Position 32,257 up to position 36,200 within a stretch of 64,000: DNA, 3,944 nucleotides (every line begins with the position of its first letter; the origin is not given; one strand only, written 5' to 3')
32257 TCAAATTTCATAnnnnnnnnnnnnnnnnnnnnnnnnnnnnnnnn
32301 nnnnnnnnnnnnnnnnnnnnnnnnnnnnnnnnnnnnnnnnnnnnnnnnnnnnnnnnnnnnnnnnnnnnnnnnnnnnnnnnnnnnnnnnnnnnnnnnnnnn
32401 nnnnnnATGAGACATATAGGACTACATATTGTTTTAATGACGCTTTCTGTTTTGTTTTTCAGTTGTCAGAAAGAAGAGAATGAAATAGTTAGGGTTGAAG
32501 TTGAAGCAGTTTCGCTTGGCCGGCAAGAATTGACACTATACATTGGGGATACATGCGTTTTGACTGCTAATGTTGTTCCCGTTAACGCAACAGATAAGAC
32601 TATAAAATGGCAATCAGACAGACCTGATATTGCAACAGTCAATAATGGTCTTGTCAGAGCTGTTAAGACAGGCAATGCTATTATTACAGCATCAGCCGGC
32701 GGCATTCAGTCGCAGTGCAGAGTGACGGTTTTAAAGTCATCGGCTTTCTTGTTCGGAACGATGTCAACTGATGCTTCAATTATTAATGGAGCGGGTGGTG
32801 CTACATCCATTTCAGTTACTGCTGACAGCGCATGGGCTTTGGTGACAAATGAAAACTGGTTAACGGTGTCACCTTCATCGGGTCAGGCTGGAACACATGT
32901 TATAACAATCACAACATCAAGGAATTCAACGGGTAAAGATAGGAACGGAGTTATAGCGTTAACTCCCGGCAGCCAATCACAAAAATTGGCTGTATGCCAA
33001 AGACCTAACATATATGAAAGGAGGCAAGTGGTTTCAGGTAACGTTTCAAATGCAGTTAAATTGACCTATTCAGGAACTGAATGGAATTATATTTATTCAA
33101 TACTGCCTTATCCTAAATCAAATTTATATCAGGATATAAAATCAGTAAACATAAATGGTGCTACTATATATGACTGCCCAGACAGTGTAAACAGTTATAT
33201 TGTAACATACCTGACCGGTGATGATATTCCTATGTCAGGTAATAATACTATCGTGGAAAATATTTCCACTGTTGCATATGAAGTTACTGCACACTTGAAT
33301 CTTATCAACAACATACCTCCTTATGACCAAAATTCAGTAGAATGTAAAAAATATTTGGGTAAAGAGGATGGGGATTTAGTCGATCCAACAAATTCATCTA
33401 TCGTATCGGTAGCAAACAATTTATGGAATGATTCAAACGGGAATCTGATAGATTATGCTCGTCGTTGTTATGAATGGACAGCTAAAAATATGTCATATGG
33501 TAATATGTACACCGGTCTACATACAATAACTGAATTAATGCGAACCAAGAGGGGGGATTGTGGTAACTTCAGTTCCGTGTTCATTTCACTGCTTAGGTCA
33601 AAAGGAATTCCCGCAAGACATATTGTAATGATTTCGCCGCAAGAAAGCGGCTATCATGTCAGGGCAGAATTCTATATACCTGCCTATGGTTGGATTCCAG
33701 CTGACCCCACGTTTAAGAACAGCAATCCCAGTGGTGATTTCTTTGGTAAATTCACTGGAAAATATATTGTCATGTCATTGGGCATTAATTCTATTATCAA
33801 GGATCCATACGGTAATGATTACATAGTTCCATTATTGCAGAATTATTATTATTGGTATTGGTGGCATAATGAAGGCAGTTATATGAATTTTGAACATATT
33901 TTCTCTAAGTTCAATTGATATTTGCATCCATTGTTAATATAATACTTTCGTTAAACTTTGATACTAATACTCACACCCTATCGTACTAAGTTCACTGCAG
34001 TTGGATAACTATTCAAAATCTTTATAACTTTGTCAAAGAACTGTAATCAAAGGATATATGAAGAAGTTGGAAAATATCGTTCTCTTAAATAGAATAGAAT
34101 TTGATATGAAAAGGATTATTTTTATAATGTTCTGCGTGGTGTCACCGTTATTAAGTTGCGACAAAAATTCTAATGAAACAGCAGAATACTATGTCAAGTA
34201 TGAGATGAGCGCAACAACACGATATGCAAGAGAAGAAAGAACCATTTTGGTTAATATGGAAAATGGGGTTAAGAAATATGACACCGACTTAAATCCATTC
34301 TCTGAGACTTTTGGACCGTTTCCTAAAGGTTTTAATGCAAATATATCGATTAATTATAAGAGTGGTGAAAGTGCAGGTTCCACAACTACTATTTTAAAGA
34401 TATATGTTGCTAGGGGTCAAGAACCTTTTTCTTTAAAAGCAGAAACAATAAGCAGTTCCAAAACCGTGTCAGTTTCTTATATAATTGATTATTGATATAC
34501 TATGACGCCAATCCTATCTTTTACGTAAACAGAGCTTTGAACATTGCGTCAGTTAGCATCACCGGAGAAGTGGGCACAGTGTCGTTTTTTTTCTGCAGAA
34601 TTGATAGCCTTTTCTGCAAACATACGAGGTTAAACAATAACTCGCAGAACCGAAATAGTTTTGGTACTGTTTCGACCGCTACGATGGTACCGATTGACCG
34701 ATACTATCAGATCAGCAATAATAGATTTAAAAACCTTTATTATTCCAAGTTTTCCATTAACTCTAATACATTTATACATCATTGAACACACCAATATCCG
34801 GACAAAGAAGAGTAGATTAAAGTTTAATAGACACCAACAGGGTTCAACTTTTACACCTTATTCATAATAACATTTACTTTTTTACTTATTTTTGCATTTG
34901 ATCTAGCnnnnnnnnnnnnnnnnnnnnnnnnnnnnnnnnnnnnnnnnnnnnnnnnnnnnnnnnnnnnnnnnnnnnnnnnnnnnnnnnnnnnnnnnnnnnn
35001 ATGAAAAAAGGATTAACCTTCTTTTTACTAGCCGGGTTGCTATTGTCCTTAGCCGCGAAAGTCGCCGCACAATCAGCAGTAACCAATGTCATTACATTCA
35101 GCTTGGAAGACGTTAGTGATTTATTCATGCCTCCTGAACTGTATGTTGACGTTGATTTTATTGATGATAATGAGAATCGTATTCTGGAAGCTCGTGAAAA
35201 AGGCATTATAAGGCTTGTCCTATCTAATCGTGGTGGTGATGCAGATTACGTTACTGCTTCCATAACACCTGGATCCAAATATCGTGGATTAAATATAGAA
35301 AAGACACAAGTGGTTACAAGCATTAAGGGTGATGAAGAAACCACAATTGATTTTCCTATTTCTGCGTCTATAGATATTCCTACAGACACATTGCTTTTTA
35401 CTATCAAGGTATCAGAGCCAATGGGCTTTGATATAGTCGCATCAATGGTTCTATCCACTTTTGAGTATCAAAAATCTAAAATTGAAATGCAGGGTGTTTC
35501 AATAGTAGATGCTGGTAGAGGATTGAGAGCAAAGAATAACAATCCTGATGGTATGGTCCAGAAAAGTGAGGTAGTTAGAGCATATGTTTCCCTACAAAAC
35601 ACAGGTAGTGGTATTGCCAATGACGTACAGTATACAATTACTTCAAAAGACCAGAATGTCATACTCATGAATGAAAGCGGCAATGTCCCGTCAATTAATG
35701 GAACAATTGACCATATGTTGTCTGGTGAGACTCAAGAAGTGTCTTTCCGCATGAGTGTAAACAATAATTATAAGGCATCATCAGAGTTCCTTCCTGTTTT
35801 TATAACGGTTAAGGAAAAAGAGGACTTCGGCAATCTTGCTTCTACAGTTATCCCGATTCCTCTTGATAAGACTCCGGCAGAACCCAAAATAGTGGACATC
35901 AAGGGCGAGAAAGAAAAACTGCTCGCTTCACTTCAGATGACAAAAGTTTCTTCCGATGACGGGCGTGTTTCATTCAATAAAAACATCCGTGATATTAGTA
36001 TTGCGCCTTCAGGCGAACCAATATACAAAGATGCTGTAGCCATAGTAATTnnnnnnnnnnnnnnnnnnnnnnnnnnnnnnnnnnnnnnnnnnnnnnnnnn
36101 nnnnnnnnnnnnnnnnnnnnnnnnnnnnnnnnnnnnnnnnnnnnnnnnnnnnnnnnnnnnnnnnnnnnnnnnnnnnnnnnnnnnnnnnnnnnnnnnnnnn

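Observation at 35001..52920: Ten-gene, 18-kb operon of exported proteins built around a caspase-fold protease, DUF4384/LPP20-like proteins, two transglutaminase-fold paralogs and an internal ECF sigma/anti-sigma pair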

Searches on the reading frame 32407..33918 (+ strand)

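Call 9: search_protein_families(library=pfam, proteins=[window:32407-33918:+], max_evalue=0.01)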
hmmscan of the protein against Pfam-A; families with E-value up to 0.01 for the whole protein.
window:32407-33918:+ (503 aa): 5 families
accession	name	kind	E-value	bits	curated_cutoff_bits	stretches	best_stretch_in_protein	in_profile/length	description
PF01841.26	Transglut_core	-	1.3e-20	74.1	23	1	346-434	14-108/108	Transglutaminase-like superfamily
PF02368.24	Big_2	-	4.6e-11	42.9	22.8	1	32-108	2-79/79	Bacterial Ig-like domain (group 2)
PF13004.13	BACON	-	2.2e-10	40.8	25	1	143-196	3-58/61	Putative binding domain, N-terminal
PF19190.6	BACON_2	-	2.2e-07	31.2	25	1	129-198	17-91/94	Viral BACON domain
PF22359.2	Big-like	-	1.7e-06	28.6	27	1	68-108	5-46/48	Bacterial Ig-like domain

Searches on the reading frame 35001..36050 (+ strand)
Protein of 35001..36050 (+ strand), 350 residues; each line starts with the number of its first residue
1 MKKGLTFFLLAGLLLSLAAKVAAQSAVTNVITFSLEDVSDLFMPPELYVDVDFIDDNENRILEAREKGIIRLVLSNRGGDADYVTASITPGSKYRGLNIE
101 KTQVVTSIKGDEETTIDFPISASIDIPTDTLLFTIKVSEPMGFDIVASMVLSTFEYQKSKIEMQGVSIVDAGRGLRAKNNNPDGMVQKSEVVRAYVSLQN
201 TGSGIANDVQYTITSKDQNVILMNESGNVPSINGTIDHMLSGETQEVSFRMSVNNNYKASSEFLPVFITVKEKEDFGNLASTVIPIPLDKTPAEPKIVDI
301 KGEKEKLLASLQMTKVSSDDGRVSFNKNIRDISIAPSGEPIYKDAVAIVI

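Call 28: search_protein_families(library=pfam, proteins=[window:35001-36050:+], max_evalue=10)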
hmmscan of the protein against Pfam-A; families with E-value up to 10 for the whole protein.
window:35001-36050:+ (350 aa): 1 family
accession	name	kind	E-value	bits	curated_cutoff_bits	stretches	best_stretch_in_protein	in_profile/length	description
PF22184.2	CBM_56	-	0.29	11.8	27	1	194-253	11-68/75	Carbohydrate binding module family 56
